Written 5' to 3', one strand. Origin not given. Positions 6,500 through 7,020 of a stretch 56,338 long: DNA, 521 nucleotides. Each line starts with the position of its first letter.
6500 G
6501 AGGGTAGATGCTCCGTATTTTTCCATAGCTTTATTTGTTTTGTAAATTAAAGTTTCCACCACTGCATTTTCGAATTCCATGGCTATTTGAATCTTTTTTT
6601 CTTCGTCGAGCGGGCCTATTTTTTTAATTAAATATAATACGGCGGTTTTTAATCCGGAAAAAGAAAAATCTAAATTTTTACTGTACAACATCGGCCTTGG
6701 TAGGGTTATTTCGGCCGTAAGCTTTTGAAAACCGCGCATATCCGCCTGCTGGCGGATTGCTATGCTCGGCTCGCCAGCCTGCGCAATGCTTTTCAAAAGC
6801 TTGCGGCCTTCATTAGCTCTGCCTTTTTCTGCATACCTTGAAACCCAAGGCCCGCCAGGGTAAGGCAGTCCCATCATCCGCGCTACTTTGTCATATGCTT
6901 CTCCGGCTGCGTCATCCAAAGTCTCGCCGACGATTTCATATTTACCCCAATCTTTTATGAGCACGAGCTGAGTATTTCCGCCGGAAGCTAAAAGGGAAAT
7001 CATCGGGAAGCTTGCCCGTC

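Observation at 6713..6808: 96-nt GC-rich compound palindrome inserted in frame into tsaD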

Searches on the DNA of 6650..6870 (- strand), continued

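Call 43: search_with_rna_model(model_id=R1, sources=[L150, L151, L152, L153, L154, L155, L156, L157, L158, L159, L160, L161, L162, L163, L164, L165, L166, L167, L168, L169, L170, L171, L172, L173, L174, L175, L176, L177, L178, L179, L180, L181, L182, L183, L184, L185, L186, L187, L188, L189, L190, L191, L192, L193, L194, L195, L196, L197, L198, L199, L200, L201, L202, L203, L204, L205, L206, L207, L208, L209], max_evalue=0.001)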
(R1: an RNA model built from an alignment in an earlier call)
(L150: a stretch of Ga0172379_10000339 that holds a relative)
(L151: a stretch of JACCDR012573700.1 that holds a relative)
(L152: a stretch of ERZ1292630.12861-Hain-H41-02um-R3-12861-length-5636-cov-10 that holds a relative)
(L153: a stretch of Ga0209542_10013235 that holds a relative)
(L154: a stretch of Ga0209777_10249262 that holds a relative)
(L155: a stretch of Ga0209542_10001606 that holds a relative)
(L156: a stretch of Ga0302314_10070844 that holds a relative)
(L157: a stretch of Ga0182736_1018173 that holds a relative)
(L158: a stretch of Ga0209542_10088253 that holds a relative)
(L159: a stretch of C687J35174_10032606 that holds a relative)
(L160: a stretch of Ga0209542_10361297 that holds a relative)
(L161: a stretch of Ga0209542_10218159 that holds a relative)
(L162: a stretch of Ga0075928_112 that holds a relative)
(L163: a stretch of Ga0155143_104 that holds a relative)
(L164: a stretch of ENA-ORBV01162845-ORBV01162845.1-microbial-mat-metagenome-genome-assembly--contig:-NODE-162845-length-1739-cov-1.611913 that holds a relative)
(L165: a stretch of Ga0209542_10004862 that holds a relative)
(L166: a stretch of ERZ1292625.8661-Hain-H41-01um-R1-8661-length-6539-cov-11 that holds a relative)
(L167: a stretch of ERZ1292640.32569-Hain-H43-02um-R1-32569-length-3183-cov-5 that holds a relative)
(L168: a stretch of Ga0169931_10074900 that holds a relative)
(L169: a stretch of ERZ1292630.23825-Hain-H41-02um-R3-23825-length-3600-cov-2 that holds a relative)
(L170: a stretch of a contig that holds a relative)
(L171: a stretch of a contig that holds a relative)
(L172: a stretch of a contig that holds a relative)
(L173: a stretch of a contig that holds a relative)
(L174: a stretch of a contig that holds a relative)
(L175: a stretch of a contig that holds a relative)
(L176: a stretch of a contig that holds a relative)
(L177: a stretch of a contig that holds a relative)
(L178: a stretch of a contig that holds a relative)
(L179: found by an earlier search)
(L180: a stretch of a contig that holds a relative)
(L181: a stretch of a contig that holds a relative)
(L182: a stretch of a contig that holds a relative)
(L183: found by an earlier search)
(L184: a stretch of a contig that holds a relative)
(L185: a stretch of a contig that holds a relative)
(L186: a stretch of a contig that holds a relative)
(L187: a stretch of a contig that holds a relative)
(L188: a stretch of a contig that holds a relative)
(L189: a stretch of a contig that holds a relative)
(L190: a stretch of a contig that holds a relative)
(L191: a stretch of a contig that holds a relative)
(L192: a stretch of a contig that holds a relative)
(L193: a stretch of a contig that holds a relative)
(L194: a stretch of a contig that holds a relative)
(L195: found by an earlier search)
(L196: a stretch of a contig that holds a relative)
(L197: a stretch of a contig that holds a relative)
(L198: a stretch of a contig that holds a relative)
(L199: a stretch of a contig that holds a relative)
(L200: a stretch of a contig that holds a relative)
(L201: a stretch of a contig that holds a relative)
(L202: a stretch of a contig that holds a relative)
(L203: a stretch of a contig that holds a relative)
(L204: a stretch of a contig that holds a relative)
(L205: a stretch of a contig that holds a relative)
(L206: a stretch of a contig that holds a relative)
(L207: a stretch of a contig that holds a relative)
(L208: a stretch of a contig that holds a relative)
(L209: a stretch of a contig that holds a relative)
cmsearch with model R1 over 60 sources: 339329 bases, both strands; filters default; matches with E-value up to 0.001: 61.
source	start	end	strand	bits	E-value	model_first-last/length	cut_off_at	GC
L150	1863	1975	+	105.3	2.2e-32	1-113/113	no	0.53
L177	2074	2186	+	102.2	2.5e-31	1-113/113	no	0.58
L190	1209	1321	+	100.1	1.3e-30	1-113/113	no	0.51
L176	4195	4307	+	99.5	2.2e-30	1-113/113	no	0.53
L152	4706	4818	+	98.3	5.5e-30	1-113/113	no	0.54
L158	3285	3397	-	97.7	9.1e-30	1-113/113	no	0.58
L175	2051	2163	+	96.8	1.9e-29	1-113/113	no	0.68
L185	377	489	+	96.8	1.9e-29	1-113/113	no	0.66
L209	1034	1146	-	96.6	2.2e-29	1-113/113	no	0.6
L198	1140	1252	+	96.3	2.7e-29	1-113/113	no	0.5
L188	1838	1950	+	96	3.4e-29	1-113/113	no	0.63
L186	86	198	+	95.5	5.3e-29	1-113/113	no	0.64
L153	8341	8453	-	94.2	1.5e-28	1-113/113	no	0.61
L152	4226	4338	+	94.1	1.6e-28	1-113/113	no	0.65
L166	643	755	-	94.1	1.6e-28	1-113/113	no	0.65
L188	2807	2919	+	93.3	2.9e-28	1-113/113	no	0.68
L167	2837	2948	+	93.3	3.1e-28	1-113/113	no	0.38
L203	5075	5186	-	92.8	4.5e-28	1-113/113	no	0.4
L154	1251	1362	+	92.8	4.5e-28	1-113/113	no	0.46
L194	1691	1802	-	91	1.9e-27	1-113/113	no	0.39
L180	124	236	+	91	1.9e-27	1-113/113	no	0.64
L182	7071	7183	-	90.4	3e-27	1-113/113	no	0.68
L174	1431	1543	+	90.4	3.1e-27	1-113/113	no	0.62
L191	5115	5227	+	90.3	3.2e-27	1-113/113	no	0.7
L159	4380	4492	-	90.3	3.3e-27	1-113/113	no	0.67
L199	1271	1383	-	90.3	3.3e-27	1-113/113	no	0.67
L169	2671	2782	-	89.9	4.7e-27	1-113/113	no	0.47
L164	1421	1533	-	89.7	5.4e-27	1-113/113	no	0.65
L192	2583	2695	-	89.6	5.6e-27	1-113/113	no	0.58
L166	159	271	+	88.9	1e-26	1-113/113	no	0.43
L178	142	253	-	88.8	1.1e-26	1-113/113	no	0.44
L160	551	662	-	88.5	1.4e-26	1-113/113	no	0.46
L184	103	215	+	88.1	1.9e-26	1-113/113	no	0.39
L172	630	741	-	87.9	2.2e-26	1-113/113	no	0.37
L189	4800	4912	+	87.6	2.7e-26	1-113/113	no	0.63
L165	398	510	-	85.3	1.7e-25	1-113/113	no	0.67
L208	8358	8469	+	85.2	1.9e-25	1-113/113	no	0.37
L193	768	879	-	85.2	1.9e-25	1-113/113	no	0.55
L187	1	88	-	83.9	5.2e-25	1-88/113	3'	0.53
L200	1698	1809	-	83.9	5.4e-25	1-113/113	no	0.48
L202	8831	8943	-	83.6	6.5e-25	1-113/113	no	0.4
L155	1368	1478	-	82.2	2e-24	1-113/113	no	0.71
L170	6564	6675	+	81.8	2.9e-24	1-113/113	no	0.45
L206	1189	1300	+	81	5.5e-24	1-113/113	no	0.64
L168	2436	2548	-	80.9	5.8e-24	1-113/113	no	0.69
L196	10715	10826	-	80.2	1e-23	1-113/113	no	0.54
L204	1432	1544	-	80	1.2e-23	1-113/113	no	0.62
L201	7360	7472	-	77.2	1.1e-22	1-113/113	no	0.51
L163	1870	1980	+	77.1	1.2e-22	1-113/113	no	0.75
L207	48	159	-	76.5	1.9e-22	1-113/113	no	0.52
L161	665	776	-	75.4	4.5e-22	1-113/113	no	0.38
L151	1371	1483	+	75.2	5.3e-22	1-113/113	no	0.42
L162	2694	2805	-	75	6.4e-22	1-113/113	no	0.46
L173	290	401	-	74.2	1.2e-21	1-113/113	no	0.56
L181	1742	1854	-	72.3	5.5e-21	1-113/113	no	0.65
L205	39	153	+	71.9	7.5e-21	1-113/113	no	0.35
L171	9804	9918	-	70.5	2.2e-20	1-113/113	no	0.43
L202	11555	11667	-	64.6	2.4e-18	1-113/113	no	0.45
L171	9935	10048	+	61.8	2.3e-17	1-113/113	no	0.46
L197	10599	10653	+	60.9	4.8e-17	29-83/113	no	0.75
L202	13357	13468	+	36.5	1.3e-08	1-113/113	no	0.33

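Call 72: search_with_rna_model(model_id=R1, source=L210, max_evalue=1, show_alignments=1)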
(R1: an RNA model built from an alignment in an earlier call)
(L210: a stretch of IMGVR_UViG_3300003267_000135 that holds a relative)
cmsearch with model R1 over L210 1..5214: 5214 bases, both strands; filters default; matches with E-value up to 1: 1.
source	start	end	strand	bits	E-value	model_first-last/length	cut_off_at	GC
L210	4565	4686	+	10.2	0.24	1-113/113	no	0.61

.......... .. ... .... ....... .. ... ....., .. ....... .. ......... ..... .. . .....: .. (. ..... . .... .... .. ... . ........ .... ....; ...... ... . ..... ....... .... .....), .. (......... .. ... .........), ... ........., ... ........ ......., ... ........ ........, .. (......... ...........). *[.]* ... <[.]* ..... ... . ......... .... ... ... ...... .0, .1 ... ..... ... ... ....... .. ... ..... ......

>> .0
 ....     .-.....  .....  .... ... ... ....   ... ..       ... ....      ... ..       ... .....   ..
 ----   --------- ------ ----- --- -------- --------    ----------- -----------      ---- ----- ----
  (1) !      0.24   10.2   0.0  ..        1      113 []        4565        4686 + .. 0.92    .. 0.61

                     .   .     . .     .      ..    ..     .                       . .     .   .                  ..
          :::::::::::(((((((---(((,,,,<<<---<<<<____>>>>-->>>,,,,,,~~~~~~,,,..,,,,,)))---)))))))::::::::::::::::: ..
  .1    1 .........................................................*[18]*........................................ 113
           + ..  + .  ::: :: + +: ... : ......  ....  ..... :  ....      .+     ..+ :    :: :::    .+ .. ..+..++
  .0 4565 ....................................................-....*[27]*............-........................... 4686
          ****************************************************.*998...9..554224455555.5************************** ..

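Call 75: search_dna_similar(query=window:6702-6813:-, collection=plasmids, mode=distant, max_evalue=0.01, max_rows=10)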
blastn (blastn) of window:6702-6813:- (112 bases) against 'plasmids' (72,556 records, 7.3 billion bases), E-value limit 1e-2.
No match.
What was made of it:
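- On Rickettsia palindromic elements (RPE): There is no blastn match in 72,556 plasmids, a collection that may include Rickettsia plasmids (call 75).
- Tried and rejected: Plasmids: no match (call 75).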
